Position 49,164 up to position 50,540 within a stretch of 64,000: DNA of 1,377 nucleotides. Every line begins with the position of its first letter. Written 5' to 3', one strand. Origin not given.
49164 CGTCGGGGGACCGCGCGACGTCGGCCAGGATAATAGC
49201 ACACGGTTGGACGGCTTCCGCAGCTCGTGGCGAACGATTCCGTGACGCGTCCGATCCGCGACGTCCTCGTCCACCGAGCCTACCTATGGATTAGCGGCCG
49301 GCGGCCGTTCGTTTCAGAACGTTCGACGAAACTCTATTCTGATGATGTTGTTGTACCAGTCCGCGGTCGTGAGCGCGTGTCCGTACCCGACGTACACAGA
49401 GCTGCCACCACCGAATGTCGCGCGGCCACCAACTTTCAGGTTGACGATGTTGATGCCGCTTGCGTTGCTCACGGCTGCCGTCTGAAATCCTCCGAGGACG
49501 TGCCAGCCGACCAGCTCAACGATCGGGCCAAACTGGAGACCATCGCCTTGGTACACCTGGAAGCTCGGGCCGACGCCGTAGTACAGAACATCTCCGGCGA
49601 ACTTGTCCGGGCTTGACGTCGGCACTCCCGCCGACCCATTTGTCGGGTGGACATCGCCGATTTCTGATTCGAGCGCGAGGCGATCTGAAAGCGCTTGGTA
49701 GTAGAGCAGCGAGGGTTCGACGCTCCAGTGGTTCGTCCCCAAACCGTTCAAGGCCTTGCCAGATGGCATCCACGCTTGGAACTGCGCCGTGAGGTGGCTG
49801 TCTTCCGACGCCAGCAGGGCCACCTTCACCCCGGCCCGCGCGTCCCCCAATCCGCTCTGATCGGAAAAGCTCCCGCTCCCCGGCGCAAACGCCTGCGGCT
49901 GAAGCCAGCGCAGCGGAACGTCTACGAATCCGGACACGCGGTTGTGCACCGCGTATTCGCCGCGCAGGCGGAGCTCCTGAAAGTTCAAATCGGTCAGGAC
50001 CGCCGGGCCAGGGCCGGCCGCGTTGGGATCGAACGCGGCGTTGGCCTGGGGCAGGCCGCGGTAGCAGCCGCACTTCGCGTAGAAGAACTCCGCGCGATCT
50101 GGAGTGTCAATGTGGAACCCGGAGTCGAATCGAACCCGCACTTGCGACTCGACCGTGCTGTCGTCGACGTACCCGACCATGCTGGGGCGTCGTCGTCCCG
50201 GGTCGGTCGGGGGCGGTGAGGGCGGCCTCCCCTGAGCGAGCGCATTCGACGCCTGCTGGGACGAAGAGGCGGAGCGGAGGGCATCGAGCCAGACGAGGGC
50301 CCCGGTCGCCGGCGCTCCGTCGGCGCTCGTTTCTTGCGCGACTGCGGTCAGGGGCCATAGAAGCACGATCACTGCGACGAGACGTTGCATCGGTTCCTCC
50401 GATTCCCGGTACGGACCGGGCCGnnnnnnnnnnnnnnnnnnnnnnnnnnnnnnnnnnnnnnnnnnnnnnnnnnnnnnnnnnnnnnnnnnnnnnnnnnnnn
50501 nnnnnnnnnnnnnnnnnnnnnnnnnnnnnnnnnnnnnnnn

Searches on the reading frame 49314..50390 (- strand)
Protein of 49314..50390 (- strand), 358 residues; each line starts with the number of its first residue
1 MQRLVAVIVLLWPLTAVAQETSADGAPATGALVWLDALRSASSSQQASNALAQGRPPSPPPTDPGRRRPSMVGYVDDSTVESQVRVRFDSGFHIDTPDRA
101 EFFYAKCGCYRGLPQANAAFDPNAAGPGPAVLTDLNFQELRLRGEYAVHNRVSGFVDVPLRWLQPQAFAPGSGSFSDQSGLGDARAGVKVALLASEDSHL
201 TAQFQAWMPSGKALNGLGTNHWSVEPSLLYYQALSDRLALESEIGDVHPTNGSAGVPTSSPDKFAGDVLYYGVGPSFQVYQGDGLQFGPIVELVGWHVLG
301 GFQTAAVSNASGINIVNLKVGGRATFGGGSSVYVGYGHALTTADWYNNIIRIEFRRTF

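Call 10: search_protein_families(library=pfam, proteins=[window:49314-50390:-], max_evalue=0.01)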
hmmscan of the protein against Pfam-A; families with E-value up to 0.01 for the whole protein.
window:49314-50390:- (358 aa): 1 family
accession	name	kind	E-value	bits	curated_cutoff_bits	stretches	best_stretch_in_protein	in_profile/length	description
PF13557.12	Phenol_MetA_deg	-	4.4e-07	30.6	22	1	156-243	44-138/242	Putative MetA-pathway of phenol degradation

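Call 12: search_protein_families(library=ncbifam, proteins=[window:49314-50390:-], max_evalue=0.001)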
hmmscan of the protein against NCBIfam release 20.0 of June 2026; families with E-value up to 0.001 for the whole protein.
window:49314-50390:- (358 aa): 0 families
